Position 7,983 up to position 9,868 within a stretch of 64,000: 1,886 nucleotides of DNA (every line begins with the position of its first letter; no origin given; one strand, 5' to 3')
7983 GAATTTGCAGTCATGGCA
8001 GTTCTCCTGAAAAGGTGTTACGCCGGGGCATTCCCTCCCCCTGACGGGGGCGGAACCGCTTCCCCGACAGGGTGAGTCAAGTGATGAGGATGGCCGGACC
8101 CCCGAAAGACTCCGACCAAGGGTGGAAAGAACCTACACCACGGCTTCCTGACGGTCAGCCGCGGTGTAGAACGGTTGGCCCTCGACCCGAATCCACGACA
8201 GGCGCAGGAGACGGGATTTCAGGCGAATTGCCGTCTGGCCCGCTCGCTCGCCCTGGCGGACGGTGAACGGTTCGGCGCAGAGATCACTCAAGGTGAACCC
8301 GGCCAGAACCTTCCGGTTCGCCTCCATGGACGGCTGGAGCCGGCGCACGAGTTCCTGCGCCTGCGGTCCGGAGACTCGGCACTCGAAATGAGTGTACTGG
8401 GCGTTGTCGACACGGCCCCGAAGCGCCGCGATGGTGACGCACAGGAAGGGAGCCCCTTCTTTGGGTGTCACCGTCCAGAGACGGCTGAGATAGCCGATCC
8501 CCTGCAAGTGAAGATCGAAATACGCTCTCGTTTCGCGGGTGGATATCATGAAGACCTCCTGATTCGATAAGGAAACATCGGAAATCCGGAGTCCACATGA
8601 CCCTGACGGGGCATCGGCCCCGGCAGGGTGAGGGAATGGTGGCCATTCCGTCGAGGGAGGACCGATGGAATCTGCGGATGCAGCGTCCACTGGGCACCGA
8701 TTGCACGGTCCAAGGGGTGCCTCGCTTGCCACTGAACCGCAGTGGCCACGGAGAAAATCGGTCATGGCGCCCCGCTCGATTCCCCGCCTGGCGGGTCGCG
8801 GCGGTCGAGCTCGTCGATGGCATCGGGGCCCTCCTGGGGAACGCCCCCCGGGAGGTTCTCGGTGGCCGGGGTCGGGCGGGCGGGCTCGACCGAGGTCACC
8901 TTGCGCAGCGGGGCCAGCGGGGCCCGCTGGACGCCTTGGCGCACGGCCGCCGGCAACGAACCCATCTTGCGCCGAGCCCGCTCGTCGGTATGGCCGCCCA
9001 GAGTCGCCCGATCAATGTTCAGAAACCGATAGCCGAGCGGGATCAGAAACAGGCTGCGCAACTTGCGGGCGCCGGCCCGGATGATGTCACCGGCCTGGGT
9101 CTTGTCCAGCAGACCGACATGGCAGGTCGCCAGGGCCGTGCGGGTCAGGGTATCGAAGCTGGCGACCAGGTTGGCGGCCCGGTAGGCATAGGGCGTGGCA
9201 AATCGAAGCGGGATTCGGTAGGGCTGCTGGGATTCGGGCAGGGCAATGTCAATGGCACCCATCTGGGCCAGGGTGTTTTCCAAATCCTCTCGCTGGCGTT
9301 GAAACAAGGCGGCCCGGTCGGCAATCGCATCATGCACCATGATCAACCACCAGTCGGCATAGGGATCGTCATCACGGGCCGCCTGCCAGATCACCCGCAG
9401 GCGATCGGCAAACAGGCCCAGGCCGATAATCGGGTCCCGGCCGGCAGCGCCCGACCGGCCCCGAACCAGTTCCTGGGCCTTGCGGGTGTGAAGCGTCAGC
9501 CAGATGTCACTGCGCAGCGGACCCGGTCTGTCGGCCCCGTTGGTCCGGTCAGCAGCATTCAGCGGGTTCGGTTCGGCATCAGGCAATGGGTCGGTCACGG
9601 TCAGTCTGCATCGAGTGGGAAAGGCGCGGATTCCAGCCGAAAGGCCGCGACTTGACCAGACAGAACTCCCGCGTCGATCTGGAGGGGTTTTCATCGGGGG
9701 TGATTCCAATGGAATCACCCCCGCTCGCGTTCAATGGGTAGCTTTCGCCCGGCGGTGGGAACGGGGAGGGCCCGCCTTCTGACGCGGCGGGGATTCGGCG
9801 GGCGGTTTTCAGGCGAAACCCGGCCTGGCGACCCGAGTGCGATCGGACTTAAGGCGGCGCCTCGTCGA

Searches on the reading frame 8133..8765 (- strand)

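Call 69: search_protein_families(library=pfam, proteins=[window:8133-8765:-], max_evalue=0.01)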
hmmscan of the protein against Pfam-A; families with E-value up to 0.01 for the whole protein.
window:8133-8765:- (210 aa): 1 family
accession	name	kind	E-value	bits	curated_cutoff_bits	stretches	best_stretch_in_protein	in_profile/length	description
PF12101.13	DUF3577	-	4.8e-46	156.2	25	1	78-206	3-131/133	Protein of unknown function (DUF3577)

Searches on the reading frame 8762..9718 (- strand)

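Call 69: search_protein_families(library=pfam, proteins=[window:8762-9718:-], max_evalue=0.01)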
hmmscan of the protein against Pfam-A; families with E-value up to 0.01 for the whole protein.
window:8762-9718:- (318 aa): 1 family
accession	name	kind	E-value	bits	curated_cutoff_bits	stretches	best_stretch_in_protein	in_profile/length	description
PF08900.16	AcaB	-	5.3e-54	183.7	27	1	64-271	1-214/215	Transcriptional regulator AcaB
